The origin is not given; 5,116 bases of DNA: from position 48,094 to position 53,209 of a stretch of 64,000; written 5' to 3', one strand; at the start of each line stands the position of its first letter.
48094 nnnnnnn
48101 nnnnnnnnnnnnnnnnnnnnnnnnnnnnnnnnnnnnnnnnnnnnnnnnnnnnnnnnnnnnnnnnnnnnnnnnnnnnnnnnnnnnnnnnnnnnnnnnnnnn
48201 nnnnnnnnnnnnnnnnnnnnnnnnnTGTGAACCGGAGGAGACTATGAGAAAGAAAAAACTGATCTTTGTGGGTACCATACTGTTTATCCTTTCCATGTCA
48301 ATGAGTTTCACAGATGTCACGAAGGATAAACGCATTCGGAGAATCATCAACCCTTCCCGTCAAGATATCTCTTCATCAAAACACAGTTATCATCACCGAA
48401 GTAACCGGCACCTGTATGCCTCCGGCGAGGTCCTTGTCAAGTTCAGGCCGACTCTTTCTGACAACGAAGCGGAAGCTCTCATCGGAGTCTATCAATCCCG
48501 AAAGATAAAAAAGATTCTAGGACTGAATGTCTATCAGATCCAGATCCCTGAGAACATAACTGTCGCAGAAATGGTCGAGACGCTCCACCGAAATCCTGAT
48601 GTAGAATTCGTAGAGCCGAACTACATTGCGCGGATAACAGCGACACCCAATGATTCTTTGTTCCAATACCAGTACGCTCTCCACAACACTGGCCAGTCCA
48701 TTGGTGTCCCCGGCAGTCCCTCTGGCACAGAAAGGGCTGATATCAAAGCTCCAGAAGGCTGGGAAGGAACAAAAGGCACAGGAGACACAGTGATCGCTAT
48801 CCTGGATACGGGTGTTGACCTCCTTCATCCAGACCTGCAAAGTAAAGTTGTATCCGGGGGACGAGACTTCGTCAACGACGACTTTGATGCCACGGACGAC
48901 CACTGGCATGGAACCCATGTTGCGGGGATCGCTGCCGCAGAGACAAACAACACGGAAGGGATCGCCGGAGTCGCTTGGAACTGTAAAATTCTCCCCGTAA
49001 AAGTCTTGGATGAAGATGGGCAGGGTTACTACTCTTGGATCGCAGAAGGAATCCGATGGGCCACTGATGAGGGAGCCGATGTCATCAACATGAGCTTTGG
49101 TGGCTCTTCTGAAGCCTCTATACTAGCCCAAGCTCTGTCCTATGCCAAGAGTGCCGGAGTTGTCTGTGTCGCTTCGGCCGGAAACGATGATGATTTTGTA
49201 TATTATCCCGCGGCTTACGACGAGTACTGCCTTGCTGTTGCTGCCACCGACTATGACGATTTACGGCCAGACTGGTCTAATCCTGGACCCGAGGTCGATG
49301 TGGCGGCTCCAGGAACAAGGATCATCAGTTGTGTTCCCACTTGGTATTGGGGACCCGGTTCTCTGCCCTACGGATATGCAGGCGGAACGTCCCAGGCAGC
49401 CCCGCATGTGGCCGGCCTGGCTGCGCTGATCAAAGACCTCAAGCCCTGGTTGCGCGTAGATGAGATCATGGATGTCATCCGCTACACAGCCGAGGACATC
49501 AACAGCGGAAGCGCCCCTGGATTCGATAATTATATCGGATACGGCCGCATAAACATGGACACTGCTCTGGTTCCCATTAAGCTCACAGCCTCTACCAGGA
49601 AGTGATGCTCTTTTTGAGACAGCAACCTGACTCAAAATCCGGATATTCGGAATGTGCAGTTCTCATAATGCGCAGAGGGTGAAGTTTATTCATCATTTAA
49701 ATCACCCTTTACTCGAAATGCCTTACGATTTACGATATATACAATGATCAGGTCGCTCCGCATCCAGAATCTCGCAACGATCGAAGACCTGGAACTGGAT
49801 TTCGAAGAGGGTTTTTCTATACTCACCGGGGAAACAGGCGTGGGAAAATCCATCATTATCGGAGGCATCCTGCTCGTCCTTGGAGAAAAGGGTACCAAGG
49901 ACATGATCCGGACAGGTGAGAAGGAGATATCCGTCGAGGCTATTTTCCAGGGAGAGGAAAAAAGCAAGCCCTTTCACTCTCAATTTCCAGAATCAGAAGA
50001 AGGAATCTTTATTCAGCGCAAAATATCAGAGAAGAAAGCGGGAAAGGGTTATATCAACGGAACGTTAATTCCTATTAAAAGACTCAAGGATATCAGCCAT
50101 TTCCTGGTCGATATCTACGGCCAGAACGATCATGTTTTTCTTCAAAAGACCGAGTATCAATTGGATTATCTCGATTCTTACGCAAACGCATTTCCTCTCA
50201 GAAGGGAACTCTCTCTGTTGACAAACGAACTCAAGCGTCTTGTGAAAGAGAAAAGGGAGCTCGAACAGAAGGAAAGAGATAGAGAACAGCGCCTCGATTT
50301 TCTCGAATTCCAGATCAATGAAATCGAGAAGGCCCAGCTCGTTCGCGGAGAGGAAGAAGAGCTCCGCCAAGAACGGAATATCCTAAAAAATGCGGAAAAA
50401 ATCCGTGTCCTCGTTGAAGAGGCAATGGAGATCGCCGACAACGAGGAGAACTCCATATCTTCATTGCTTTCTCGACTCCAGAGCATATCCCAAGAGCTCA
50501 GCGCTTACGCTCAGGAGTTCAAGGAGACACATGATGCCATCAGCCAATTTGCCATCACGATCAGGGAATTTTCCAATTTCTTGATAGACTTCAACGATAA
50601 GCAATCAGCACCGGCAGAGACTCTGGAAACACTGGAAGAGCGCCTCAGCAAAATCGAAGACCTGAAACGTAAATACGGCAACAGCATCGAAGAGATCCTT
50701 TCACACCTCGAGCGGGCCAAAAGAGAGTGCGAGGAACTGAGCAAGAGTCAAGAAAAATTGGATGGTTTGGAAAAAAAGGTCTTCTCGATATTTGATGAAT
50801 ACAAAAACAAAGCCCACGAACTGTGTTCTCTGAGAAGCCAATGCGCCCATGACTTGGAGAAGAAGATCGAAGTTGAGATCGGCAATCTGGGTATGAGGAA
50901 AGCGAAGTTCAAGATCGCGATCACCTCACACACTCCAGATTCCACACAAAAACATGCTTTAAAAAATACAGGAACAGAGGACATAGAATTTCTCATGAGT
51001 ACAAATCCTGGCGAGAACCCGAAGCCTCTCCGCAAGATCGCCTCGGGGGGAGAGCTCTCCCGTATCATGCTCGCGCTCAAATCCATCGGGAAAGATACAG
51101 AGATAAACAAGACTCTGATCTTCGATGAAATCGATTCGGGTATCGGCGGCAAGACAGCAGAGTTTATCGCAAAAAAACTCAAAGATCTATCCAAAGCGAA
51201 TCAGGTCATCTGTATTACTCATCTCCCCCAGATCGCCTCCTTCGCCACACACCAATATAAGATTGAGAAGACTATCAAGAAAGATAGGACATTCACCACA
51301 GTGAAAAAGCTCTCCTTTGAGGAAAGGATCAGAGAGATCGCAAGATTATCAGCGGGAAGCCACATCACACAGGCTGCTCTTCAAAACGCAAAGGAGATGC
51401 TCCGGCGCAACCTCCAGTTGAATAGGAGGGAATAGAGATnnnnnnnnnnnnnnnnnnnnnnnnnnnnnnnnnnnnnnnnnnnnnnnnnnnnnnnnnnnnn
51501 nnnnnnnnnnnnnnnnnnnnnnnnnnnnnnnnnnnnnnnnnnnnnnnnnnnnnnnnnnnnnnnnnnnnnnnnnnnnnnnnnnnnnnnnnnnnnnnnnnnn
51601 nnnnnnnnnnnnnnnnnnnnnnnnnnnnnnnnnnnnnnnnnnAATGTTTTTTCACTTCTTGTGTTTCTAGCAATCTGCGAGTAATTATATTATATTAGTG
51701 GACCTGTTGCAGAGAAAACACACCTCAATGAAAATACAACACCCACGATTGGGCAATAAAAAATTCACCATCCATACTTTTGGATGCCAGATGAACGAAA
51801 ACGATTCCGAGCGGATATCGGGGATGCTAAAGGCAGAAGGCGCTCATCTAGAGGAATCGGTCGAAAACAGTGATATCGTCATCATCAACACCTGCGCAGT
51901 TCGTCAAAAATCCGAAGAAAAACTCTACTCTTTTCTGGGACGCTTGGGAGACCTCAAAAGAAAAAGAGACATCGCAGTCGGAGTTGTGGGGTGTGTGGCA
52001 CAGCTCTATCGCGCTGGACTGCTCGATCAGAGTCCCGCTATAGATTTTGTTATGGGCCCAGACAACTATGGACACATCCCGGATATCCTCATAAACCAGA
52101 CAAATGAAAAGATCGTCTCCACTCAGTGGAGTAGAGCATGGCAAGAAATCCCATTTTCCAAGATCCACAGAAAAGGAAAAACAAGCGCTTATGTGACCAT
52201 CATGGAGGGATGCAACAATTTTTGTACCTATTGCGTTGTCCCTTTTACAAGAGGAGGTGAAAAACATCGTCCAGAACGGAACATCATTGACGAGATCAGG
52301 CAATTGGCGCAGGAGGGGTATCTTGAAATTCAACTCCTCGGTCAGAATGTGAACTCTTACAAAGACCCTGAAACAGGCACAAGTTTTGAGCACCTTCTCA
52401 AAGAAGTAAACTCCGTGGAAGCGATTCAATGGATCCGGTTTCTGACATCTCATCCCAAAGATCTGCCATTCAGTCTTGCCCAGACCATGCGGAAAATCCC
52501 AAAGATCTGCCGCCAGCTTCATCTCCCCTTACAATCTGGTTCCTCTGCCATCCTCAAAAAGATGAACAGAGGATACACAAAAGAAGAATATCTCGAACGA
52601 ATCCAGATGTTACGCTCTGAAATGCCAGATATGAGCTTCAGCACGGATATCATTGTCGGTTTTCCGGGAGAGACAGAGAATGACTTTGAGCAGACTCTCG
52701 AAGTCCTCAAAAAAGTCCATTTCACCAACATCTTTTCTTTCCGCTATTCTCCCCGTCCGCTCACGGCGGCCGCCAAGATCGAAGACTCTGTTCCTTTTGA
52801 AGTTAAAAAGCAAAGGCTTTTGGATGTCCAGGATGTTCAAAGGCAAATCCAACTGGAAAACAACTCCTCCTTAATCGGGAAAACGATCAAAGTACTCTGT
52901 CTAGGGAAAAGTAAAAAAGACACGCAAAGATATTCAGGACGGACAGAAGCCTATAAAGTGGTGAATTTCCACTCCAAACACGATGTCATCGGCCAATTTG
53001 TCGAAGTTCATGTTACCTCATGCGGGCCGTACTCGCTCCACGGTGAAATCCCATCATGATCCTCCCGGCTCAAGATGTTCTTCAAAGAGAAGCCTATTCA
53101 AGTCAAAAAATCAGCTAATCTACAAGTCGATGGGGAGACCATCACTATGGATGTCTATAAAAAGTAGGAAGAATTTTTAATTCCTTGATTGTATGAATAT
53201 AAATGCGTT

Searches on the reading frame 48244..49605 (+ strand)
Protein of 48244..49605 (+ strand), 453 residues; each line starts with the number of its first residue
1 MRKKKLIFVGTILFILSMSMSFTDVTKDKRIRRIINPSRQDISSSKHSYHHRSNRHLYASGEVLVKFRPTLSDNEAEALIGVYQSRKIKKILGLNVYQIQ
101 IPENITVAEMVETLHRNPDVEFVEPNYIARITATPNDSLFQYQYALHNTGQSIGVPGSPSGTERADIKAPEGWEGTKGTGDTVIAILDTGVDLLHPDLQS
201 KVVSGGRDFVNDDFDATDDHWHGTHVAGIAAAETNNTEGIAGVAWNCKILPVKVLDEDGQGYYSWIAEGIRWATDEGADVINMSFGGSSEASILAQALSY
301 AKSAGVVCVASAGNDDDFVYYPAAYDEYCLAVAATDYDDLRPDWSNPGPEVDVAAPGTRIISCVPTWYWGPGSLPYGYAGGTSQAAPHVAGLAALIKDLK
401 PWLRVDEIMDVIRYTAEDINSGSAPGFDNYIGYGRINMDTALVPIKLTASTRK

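Call 62: search_protein_families(library=pfam, proteins=[window:48244-49605:+], max_evalue=0.00001)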
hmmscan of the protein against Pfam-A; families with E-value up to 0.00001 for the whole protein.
window:48244-49605:+ (453 aa): 2 families
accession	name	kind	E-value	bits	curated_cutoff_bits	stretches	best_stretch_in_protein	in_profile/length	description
PF00082.27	Peptidase_S8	-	4.3e-62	210.5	21.8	1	181-434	3-288/288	Subtilase family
PF22148.1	Fervidolysin_NPro-like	-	7.8e-14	52.3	21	1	53-126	10-81/81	Fervidolysin N-terminal prodomain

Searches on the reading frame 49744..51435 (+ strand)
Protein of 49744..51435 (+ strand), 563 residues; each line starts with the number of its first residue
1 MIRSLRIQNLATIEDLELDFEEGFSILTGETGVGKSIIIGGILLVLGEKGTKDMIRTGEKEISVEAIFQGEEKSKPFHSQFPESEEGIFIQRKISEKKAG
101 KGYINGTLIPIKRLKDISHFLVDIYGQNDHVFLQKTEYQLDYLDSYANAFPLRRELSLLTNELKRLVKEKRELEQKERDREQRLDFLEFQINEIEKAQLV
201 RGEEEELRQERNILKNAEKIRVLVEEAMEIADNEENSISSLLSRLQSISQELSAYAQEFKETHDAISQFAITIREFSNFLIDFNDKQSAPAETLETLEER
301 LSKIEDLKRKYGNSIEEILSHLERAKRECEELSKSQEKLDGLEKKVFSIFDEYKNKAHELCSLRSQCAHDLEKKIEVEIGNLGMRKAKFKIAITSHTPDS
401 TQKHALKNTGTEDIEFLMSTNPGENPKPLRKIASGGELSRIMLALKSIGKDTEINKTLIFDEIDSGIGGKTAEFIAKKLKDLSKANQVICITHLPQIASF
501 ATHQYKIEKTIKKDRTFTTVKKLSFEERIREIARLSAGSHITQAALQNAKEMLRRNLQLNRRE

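Call 62: search_protein_families(library=pfam, proteins=[window:49744-51435:+], max_evalue=0.00001)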
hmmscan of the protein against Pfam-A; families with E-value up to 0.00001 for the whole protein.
window:49744-51435:+ (563 aa): 2 families
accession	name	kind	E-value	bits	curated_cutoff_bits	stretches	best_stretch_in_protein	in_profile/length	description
PF02463.25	SMC_N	-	1.2e-14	54.7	40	1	1-510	1-214/220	RecF/RecN/SMC N terminal domain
PF13476.12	AAA_23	-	1.4e-08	36.1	27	1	4-219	1-168/201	AAA domain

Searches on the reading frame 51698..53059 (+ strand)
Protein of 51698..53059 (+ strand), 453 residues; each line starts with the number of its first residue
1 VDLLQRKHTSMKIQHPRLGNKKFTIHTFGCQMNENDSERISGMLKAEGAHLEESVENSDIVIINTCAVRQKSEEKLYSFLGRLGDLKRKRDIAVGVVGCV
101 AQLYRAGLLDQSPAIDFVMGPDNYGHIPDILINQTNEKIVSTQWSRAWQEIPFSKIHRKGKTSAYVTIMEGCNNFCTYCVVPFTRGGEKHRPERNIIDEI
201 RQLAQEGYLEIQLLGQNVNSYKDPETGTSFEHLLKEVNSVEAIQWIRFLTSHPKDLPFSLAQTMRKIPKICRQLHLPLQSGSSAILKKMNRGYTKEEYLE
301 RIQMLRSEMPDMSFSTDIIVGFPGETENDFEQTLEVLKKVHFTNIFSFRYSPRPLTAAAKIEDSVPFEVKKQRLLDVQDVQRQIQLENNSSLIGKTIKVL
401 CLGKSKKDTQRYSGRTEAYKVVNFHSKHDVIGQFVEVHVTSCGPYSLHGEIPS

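Call 62: search_protein_families(library=pfam, proteins=[window:51698-53059:+], max_evalue=0.00001)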
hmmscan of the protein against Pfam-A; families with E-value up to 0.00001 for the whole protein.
window:51698-53059:+ (453 aa): 3 families
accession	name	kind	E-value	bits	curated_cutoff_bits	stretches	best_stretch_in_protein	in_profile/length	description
PF00919.26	UPF0004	-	1.1e-28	99.5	27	1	22-120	1-98/98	Uncharacterized protein family UPF0004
PF04055.27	Radical_SAM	-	3.6e-27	96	29.5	1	167-336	2-165/166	Radical SAM superfamily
PF01938.26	TRAM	-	2.1e-09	37.5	21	1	392-451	3-60/61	TRAM domain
